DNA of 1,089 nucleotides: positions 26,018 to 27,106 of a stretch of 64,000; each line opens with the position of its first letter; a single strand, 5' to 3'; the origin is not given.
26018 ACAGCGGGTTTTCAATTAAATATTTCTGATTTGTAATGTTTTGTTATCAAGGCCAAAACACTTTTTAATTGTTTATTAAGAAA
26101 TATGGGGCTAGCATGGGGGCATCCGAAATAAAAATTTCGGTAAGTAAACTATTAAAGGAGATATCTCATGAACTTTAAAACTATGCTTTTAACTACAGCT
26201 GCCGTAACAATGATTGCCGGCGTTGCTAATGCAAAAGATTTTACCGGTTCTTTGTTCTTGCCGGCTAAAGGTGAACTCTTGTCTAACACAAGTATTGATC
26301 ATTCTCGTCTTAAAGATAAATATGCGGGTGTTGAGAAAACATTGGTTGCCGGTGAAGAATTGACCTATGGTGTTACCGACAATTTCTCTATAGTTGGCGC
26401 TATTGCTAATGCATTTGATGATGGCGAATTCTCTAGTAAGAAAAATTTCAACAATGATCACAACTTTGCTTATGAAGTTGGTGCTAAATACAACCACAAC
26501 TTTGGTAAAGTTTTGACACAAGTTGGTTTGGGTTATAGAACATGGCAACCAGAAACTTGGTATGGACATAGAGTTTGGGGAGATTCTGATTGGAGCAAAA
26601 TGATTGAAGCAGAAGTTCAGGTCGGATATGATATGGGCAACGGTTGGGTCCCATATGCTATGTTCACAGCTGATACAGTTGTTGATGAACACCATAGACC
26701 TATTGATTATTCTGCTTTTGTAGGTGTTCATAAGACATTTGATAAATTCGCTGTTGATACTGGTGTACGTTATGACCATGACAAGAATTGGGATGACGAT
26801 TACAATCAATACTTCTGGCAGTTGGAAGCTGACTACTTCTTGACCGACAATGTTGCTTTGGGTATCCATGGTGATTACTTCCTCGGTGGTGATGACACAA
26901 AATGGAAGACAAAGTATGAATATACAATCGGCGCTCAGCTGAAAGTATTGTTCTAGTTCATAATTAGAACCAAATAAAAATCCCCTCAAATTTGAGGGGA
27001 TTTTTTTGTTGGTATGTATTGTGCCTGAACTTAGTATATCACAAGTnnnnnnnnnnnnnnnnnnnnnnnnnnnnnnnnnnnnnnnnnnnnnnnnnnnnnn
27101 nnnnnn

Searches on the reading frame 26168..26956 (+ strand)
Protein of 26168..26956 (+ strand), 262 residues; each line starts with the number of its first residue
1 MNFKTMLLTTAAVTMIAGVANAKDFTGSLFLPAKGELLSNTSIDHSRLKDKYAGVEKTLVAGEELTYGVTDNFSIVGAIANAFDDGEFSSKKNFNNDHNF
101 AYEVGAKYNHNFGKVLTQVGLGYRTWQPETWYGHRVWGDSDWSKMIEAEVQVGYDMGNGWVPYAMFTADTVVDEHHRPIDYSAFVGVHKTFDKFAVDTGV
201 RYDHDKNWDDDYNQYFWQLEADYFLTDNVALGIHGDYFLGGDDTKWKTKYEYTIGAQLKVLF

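Call 9: search_protein_families(library=pfam, proteins=[window:26168-26956:+], max_evalue=0.1)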
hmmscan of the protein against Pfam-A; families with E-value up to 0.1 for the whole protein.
window:26168-26956:+ (262 aa): 2 families
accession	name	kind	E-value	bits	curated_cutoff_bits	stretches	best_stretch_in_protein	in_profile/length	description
PF00593.30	TonB_dep_Rec_b-barrel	-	1.1e-05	26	27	1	60-231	64-233/436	TonB dependent receptor-like, beta-barrel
PF13505.12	OMP_b-brl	-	0.0024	18.5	28.7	1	39-160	29-144/175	Outer membrane protein beta-barrel domain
